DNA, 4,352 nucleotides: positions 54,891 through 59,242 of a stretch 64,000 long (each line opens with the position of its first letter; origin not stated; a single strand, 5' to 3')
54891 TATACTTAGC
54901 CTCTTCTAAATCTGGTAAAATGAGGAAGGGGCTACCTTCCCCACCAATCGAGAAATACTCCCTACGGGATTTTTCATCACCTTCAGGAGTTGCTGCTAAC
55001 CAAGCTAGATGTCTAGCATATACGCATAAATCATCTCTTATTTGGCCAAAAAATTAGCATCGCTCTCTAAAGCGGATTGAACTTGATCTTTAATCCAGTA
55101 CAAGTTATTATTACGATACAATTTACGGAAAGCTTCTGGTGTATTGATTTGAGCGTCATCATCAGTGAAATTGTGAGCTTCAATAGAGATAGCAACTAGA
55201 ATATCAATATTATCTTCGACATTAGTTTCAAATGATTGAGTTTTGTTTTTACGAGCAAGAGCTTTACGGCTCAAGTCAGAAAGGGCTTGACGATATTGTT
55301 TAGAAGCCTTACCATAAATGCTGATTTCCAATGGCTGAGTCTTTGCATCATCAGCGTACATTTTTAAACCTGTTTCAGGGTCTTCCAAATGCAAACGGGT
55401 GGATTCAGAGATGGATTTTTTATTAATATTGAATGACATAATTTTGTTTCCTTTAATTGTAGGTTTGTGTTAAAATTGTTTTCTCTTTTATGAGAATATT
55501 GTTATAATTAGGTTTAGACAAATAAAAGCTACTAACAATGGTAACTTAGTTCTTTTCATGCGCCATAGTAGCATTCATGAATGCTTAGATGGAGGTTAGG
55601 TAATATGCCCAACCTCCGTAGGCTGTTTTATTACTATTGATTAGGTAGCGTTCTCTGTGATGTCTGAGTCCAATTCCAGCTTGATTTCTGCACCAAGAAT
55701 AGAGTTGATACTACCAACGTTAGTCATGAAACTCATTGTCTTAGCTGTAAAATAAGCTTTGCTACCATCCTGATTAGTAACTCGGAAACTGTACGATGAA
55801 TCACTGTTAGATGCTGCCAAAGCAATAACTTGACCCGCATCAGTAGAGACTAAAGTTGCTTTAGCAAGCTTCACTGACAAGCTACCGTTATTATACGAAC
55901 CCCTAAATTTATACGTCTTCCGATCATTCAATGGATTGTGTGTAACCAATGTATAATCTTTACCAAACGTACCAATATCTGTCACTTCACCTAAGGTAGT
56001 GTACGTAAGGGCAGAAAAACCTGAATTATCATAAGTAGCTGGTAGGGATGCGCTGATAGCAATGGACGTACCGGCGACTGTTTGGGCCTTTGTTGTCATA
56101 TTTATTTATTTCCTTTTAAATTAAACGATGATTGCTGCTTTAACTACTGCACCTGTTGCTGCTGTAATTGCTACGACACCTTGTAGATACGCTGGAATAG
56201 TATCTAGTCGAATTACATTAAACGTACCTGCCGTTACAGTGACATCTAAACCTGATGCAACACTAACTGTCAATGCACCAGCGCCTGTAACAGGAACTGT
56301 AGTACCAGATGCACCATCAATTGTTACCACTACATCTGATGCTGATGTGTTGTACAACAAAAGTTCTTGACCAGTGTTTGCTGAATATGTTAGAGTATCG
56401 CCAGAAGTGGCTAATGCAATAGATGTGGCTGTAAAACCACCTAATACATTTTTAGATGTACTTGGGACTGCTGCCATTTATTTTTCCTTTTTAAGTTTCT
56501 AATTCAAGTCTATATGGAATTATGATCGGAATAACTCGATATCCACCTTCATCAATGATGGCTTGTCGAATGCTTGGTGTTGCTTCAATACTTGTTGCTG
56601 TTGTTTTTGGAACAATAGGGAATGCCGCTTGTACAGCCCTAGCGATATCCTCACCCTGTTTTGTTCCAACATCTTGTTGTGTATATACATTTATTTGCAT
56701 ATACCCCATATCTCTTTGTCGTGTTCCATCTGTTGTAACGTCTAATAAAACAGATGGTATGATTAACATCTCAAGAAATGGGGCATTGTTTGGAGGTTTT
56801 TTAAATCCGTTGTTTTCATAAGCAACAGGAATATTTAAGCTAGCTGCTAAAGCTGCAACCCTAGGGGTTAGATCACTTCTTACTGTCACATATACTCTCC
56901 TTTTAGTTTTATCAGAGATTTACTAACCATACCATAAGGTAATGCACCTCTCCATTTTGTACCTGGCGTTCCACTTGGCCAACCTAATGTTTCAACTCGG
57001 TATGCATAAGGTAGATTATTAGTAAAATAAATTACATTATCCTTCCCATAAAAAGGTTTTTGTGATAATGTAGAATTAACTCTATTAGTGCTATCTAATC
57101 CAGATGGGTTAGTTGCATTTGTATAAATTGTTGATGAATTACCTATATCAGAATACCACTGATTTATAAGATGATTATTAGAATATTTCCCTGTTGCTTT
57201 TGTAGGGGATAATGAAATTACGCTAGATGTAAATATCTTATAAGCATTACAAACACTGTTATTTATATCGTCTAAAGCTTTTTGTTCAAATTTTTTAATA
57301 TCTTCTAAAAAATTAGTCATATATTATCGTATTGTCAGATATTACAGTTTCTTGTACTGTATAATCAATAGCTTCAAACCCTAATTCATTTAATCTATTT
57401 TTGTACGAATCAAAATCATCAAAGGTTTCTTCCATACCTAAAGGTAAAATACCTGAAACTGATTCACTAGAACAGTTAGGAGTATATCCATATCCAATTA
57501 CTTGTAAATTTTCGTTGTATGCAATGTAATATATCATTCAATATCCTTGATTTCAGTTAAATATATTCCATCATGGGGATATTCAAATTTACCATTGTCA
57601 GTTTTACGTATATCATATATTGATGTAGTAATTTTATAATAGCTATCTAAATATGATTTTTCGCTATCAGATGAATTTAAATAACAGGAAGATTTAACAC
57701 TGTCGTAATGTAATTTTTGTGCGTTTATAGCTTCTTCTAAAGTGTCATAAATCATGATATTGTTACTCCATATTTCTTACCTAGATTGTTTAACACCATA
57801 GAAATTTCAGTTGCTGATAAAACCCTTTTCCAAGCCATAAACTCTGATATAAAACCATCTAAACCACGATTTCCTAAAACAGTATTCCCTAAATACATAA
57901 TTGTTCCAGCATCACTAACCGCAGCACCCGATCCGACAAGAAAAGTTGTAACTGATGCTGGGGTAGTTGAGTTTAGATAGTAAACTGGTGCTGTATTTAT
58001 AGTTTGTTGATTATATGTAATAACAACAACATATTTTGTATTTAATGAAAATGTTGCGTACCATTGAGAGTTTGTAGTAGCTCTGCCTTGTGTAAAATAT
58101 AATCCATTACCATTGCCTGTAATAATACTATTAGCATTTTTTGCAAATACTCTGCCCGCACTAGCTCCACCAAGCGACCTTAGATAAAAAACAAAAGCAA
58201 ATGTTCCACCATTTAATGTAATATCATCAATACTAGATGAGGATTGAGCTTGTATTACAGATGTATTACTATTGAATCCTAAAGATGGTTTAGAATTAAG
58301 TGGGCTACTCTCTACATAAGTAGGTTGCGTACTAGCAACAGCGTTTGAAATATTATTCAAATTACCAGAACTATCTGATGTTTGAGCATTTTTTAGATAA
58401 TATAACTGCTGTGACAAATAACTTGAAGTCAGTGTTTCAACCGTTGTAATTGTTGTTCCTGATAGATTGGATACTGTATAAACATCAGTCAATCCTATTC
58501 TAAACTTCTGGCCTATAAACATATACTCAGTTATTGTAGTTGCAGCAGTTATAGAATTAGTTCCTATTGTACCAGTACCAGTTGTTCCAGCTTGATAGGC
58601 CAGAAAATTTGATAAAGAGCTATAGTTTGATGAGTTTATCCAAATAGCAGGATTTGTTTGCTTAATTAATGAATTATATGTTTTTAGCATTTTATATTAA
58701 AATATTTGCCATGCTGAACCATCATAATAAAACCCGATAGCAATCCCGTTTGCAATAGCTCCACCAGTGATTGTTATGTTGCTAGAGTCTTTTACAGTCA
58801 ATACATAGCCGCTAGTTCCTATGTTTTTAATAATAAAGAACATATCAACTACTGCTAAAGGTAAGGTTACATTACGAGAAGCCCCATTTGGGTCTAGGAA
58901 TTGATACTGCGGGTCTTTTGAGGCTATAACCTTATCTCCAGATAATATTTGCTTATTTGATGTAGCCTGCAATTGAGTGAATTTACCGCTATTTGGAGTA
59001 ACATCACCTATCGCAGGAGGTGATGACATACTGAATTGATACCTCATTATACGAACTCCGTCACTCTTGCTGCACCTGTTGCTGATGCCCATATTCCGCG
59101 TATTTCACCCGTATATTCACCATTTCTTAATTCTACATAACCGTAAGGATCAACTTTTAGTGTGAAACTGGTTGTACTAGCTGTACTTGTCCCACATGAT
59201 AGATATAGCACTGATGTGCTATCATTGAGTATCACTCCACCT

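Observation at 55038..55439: Unannotated programmed -1 frameshift (G-T type) in the tail assembly chaperone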

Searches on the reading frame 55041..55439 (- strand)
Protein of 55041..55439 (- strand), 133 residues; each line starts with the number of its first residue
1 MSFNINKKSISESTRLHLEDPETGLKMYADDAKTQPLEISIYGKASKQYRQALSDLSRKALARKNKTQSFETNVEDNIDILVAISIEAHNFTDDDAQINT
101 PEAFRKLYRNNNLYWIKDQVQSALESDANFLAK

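Call 6: search_protein_families(library=phrogs, proteins=[window:55041-55439:-], max_evalue=0.01)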
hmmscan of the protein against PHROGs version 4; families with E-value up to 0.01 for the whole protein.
seq(133 aa): 2 families
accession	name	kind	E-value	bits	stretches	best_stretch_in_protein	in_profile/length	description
phrog_20684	-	unknown function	7.3e-05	23.6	1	1-68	1-70/160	-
phrog_313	-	tail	0.00034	21.3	1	37-133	42-140/258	Tail assembly chaperone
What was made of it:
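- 55038..55439 (-): Gene G: tail assembly chaperone, 133 aa, the 0-frame product, preceded by an AAGGA Shine-Dalgarno sequence. Weak match to phrog_313 'tail assembly chaperone', E 3.4e-4 (call 6).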

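Call 7: search_protein_families(library=pfam, proteins=[window:55041-55439:-], max_evalue=0.01)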
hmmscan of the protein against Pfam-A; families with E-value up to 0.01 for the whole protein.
seq(133 aa): 0 families

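Call 9: find_related_loci(query=window:55041-55439:-, collection=viral_contigs, flank=3000)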
Query seq(133 aa) (133 aa) in viral_contigs; peptide patterns used: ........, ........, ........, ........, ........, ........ (x = any residue, [..] = any of these).
5 stretches matched a pattern; 1 encode a relative of the query (tblastn E <= 1e-3); 1 distinct loci.
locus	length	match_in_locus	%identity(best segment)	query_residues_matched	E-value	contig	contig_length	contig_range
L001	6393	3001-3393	55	1-133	9e-43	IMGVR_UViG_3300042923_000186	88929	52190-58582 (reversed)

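Call 18: search_dna_similar(query=window:55041-55439:-, collection=phages, mode=protein, max_evalue=0.001, max_rows=40)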
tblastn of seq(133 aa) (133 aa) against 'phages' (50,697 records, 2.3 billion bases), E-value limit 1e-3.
No match.
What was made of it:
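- Closest known: Bacteriophage lambda gpG / gpGT. Different: There is no detectable sequence similarity to lambda G or T: no Pfam hit for G, and no GenBank phage hit for G by tblastn (call 18).
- Tried and rejected: No hit (call 18).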

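Call 43: search_solved_structures(query=A5, max_evalue=10, show_alignments=2)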
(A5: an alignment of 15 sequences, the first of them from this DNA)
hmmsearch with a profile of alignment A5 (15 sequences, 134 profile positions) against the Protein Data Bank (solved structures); distinct sequences matched with E-value up to 10: 9.
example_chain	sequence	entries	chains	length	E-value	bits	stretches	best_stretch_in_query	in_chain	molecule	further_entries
1oxz_A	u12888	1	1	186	0.084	16.2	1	20-88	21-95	ADP-ribosylation factor binding protein GGA1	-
1naf_A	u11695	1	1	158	0.36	14.2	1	20-88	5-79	ADP-ribosylation factor binding protein GGA1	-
4v49_BO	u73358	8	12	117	0.48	13.8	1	41-78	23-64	50S ribosomal protein L20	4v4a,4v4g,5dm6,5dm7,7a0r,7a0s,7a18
1nkw_O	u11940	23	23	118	0.5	13.7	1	41-78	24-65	50S ribosomal protein L20 | ribosomal protein L20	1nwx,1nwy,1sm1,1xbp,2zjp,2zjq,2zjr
1nwm_X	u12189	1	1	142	0.53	13.6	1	26-88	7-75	ADP-ribosylation factor binding protein GGA1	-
1o3x_A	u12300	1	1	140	0.87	12.9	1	26-88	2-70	ADP-ribosylation factor binding protein GGA1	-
1ily_A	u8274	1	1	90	1.3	12.4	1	17-71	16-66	RIBOSOMAL PROTEIN L18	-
4v83_BO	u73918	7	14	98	1.7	12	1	17-71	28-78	50S ribosomal protein L18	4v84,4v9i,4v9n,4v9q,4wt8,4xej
4v68_BS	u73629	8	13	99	1.7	12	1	17-71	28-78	50S ribosomal protein L18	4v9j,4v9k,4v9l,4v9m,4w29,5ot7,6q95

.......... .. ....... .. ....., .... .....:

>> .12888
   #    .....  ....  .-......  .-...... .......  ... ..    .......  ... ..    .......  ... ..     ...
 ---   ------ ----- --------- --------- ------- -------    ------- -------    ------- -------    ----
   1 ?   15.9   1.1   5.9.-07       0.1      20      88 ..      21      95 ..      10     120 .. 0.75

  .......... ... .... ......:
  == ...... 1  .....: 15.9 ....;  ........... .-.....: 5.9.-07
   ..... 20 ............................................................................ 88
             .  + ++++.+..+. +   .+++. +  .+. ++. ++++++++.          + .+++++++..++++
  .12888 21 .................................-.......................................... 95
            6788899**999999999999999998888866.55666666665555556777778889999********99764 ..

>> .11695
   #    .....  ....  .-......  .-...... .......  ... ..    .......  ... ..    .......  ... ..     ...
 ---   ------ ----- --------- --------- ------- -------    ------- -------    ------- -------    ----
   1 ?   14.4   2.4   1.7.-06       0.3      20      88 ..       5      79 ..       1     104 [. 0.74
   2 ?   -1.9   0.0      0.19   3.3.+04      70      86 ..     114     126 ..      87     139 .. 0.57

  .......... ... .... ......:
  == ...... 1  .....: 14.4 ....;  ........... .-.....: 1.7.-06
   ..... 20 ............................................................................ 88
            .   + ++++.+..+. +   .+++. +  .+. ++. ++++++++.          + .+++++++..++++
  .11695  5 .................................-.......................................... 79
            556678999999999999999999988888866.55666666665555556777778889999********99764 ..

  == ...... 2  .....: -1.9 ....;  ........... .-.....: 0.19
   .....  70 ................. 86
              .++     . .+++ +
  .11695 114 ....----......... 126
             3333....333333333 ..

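Call 44: search_protein_families(library=pfam, alignment_id=A5, max_evalue=1)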
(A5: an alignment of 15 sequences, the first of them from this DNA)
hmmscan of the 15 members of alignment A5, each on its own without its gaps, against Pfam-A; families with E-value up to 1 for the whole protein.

A. member 1, seq(133 aa): 3 families
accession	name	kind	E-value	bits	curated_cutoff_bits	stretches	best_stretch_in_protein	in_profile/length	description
PF10516.15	SHNi-TPR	-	0.024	14.6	21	0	79-93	5-19/38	SHNi-TPR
PF01477.28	PLAT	-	0.12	13.5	23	1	31-85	12-67/117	PLAT/LH2 domain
PF23834.1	DUF7204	-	0.17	12.8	27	1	87-117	15-45/50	Domain of unknown function (DUF7204)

B. families by the number of members that match (of 15 scanned): 15 families
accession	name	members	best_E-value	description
PF16238.11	DUF4897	1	0.0035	Domain of unknown function (DUF4897)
PF01655.23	Ribosomal_L32e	1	0.0049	Ribosomal protein L32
PF01202.28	SKI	1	0.0074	Shikimate kinase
PF13281.12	MAP3K_TRAF_bd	1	0.01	MAP3K TRAFs-binding domain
PF10516.15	SHNi-TPR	1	0.024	SHNi-TPR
PF13022.12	HTH_Tnp_1_2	1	0.051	Helix-turn-helix of insertion element transposase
PF20279.3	CTD12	1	0.052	C-terminal domain 12 of the ABC-three component (ABC-3C) systems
PF10012.15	DUF2255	1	0.082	Uncharacterized protein conserved in bacteria (DUF2255)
PF01477.28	PLAT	1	0.12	PLAT/LH2 domain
PF07949.17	YbbR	1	0.12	YbbR-like protein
PF09248.15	DUF1965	1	0.12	Domain of unknown function (DUF1965)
PF12210.13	Hrs_helical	1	0.13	Hepatocyte growth factor-regulated tyrosine kinase substrate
PF14208.11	DUF4320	1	0.16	Domain of unknown function (DUF4320)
PF00282.25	Pyridoxal_deC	1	0.16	Pyridoxal-dependent decarboxylase conserved domain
PF23834.1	DUF7204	1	0.17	Domain of unknown function (DUF7204)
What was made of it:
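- Tried and rejected: Pfam and PDB-sequence profile searches for G. Only noise (calls 43, 44).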

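Call 46: find_homologous_proteins(query=A5, max_evalue=0.001)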
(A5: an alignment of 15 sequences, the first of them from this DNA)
Query A5 (15 sequences) (133 aa, profile of the alignment): 165 proteins with E <= 0.001 among 2318 candidates; the best 120 are listed.
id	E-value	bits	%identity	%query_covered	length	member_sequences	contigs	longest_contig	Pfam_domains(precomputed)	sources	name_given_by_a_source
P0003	2.1e-48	182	99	100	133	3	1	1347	-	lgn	-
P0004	1.0e-47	180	82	100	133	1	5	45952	-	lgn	-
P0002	2.7e-46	175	62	100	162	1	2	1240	-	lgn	-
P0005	3.5e-44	168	39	99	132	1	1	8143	-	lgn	-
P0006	4.0e-43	165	63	100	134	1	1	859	-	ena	-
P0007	5.3e-43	164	61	100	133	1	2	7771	-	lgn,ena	-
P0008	2.6e-42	162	39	97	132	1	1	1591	-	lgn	-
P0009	1.4e-41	160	61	100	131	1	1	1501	-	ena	-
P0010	4.4e-41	158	63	100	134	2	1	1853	-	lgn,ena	-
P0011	5.4e-41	158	55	100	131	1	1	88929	-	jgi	jgi:hypothetical protein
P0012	1.5e-40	156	56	98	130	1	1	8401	-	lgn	-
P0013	1.5e-40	156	38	98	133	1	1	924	-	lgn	-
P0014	1.8e-40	156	67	100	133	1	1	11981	-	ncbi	-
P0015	2.9e-40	155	36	97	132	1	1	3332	-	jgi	jgi:hypothetical protein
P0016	3.7e-40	155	56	100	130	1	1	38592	-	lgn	-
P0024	1.5e-38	150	56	100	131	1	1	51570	-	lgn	-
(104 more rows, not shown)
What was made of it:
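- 55038..55439 (-): 165 homologues of 129-184 aa (call 46).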

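Call 48: find_encoding_contigs(protein=P0003, flank=2000, max_places=3)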
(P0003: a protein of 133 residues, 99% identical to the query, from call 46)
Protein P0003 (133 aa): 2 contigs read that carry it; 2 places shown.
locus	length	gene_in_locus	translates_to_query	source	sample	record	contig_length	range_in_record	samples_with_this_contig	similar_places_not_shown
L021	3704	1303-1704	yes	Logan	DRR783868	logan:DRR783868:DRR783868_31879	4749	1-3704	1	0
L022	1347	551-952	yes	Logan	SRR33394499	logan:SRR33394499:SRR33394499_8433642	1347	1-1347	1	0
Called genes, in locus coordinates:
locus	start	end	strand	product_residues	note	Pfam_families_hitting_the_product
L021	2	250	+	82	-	?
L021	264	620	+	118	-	-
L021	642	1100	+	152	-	-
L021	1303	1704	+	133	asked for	-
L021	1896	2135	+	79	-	-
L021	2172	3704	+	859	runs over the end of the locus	?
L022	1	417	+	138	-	?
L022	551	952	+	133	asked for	-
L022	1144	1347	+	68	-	?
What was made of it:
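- Gene callers report the 79-aa ORF (call 48).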

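Call 49: find_encoding_contigs(protein=P0014, flank=2500, max_places=3)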
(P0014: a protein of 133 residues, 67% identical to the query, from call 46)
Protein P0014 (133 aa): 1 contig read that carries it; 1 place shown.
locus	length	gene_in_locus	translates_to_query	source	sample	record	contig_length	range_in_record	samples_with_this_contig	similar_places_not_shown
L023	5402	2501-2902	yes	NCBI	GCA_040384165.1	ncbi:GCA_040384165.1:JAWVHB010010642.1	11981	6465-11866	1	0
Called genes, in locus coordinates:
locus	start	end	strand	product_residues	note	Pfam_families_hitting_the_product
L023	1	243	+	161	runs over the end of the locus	-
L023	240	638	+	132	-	-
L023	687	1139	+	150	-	-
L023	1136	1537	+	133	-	PF13554:Phage_tail_terminator_5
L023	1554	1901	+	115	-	-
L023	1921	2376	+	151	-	-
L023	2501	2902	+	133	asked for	-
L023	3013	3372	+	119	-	-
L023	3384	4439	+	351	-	-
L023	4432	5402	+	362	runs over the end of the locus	?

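Call 50: find_encoding_contigs(protein=P0024, flank=2500, max_places=3)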
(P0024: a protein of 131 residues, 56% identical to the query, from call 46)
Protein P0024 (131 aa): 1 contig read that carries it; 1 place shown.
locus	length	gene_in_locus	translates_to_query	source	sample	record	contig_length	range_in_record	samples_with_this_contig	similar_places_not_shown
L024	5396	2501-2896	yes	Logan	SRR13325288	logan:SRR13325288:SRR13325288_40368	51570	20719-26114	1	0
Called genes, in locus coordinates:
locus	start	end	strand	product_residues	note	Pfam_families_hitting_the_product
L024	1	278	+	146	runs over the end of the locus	-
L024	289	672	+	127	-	-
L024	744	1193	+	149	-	-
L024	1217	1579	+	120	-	PF13554:Phage_tail_terminator_5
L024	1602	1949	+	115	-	-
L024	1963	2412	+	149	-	-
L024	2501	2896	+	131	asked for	-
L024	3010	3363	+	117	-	PF23812:Phage_TAC_18 (weak)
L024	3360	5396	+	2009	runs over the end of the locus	PF10145:PhageMin_Tail, PF13946:DUF4214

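Call 61: predict_structure(alignment_id=A6)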
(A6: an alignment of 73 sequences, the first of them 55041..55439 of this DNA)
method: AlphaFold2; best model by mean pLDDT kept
length: 133 residues; sequences in the alignment: 73
mean_pLDDT: 83.0   pTM: 0.71
mean pLDDT of the five models: 83.0, 81.6, 80.3, 79.0, 77.7
residues with pLDDT >= 90: 17; 70-90: 99; 50-70: 17; < 50: 0
segments of 3 or more residues with pLDDT < 50: none
pLDDT, mean of each block of 10 residues (from residue 1): 62 86 87 87 85 87 79 87 90 84 89 88 77 58
secondary structure, 60 per line:
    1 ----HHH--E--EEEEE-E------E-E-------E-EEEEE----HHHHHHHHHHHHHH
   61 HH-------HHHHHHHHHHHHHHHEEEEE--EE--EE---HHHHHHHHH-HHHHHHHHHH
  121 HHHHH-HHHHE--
elements in order: E13-17 E38-42 H47-62 H70-84 E85-89 H101-109 H111-125 H127-130
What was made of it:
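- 55038..55439 (-): AF2 model pLDDT 83 (call 61).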

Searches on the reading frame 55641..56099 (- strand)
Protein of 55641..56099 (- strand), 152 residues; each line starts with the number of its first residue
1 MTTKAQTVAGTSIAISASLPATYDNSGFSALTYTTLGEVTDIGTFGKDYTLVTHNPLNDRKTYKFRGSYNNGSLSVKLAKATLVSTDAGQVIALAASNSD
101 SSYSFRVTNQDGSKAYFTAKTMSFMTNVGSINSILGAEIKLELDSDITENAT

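Call 6: search_protein_families(library=phrogs, proteins=[window:55641-56099:-], max_evalue=0.01)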
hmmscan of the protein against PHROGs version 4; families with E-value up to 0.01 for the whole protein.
window:55641-56099:- (152 aa): 2 families
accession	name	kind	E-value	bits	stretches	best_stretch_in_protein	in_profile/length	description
phrog_158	-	tail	1.4e-13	52.1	1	2-149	13-158/376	major tail protein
phrog_584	-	tail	0.00014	22.7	1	32-148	99-213/218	major tail protein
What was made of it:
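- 55641..56099 (-): Major tail protein gene (152 aa), upstream neighbour of G. phrog_158 'major tail protein', E 1.4e-13 (call 6).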

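Call 7: search_protein_families(library=pfam, proteins=[window:55641-56099:-], max_evalue=0.01)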
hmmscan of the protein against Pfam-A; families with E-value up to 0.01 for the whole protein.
window:55641-56099:- (152 aa): 0 families

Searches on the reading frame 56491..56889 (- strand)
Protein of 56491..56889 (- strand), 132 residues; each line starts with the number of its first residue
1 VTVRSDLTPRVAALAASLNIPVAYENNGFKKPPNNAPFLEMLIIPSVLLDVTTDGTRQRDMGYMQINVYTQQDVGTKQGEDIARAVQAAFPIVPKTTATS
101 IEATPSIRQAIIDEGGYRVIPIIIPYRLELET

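Call 6: search_protein_families(library=phrogs, proteins=[window:56491-56889:-], max_evalue=0.01)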
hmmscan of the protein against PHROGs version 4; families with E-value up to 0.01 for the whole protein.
window:56491-56889:- (132 aa): 1 family
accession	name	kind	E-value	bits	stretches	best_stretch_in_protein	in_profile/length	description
phrog_179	-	connector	4.4e-16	59.8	1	2-128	20-148/162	tail terminator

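Call 7: search_protein_families(library=pfam, proteins=[window:56491-56889:-], max_evalue=0.01)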
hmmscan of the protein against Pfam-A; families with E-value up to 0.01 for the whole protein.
window:56491-56889:- (132 aa): 1 family
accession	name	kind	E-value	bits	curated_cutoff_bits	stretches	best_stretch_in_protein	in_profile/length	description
PF13554.12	Phage_tail_terminator_5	-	2e-13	51.1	27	1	4-126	3-127/127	Phage tail terminator protein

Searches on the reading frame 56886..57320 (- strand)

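Call 6: search_protein_families(library=phrogs, proteins=[window:56886-57320:-], max_evalue=0.01)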
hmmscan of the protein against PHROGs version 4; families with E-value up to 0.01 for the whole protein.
window:56886-57320:- (144 aa): 2 families
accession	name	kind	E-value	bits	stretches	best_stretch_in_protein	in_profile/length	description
phrog_169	-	connector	2.5e-13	51.6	1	2-134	128-243/275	tail completion or Neck1 protein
phrog_17193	-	connector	2.3e-05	25.1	1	4-121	122-229/250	tail completion or Neck1 protein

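Call 7: search_protein_families(library=pfam, proteins=[window:56886-57320:-], max_evalue=0.01)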
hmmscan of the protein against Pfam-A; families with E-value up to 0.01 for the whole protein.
window:56886-57320:- (144 aa): 0 families

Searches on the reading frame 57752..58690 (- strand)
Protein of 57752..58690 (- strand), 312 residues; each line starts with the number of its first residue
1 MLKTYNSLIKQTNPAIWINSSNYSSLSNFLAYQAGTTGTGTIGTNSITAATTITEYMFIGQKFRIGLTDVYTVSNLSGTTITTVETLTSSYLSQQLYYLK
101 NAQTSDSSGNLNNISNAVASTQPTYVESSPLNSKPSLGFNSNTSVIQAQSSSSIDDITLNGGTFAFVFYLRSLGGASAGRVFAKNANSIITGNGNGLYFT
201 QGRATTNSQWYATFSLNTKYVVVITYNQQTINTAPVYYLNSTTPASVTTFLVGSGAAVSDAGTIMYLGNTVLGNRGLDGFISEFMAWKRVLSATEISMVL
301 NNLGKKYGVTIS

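Call 6: search_protein_families(library=phrogs, proteins=[window:57752-58690:-], max_evalue=0.01)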
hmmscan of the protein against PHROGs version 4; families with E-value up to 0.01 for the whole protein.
window:57752-58690:- (312 aa): 1 family
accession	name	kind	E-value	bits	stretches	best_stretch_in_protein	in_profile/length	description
phrog_10356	-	head and packaging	7.1e-10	38.6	1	105-310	409-625/852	virion structural protein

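Call 7: search_protein_families(library=pfam, proteins=[window:57752-58690:-], max_evalue=0.01)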
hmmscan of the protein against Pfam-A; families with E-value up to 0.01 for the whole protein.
window:57752-58690:- (312 aa): 1 family
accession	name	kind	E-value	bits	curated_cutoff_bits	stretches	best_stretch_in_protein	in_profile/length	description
PF13385.13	Laminin_G_3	-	5.6e-06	27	27.6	1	154-297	9-151/151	Concanavalin A-like lectin/glucanases superfamily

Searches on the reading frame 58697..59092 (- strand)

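Call 76: search_protein_families(library=phrogs, proteins=[window:58697-59092:-], max_evalue=0.001)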
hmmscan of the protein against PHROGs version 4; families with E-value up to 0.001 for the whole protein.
window:58697-59092:- (131 aa): 1 family
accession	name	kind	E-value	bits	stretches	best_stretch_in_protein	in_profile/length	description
phrog_32934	-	unknown function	9.1e-06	25.4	1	42-129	483-572/577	-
